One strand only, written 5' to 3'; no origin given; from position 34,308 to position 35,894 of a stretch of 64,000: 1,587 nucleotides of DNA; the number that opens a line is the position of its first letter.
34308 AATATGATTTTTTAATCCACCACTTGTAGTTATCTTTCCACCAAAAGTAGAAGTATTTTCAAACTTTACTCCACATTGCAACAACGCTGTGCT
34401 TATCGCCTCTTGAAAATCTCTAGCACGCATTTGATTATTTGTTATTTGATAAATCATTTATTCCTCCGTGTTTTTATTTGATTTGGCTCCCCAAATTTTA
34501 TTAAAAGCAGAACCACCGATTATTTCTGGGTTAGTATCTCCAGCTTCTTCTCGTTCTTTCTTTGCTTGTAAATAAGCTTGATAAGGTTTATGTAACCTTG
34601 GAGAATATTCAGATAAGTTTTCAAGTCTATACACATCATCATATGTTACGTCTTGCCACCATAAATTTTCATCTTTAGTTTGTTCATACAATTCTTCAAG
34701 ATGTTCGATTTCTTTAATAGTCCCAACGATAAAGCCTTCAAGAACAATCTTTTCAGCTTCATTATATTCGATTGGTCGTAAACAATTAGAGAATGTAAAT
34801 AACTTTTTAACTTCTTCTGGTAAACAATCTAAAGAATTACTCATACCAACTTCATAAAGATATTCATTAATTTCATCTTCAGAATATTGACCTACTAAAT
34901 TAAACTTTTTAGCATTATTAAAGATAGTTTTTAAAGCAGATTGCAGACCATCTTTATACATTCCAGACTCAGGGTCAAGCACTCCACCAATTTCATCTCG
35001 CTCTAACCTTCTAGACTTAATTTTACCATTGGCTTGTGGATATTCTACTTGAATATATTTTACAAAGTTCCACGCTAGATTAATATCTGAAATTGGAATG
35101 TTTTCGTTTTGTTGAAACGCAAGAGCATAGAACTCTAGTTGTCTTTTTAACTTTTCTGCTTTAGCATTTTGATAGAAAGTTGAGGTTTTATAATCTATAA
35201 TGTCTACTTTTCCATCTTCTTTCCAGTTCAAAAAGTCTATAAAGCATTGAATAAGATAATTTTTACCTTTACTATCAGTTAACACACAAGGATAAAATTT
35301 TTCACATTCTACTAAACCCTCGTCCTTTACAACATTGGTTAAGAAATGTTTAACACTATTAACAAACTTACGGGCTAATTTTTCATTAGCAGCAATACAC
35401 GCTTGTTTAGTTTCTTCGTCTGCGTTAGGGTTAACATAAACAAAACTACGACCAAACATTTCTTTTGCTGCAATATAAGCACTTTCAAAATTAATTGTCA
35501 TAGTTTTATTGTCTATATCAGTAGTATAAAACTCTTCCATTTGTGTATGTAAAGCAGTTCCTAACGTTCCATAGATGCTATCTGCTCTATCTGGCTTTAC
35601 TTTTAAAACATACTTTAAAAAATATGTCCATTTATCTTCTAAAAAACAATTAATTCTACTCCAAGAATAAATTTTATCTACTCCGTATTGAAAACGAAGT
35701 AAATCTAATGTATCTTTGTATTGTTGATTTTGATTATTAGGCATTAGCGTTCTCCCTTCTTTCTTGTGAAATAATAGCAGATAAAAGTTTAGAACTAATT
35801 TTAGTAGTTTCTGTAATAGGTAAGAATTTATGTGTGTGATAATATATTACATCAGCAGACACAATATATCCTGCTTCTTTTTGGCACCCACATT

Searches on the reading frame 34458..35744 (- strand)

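Call 11: search_protein_families(library=phrogs, proteins=[window:34458-35744:-], max_evalue=0.00001)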
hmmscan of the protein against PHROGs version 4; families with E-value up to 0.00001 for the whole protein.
window:34458-35744:- (428 aa): 3 families
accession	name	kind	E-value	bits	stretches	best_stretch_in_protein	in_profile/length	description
phrog_1218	-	DNA, RNA and nucleotide metabolism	1.3e-23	84.9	1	21-246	5-226/364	exonuclease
phrog_69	-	DNA, RNA and nucleotide metabolism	6.6e-15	56.1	1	23-213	87-250/501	exonuclease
phrog_298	-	DNA, RNA and nucleotide metabolism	9.9e-07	29.4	1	177-236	177-238/293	exonuclease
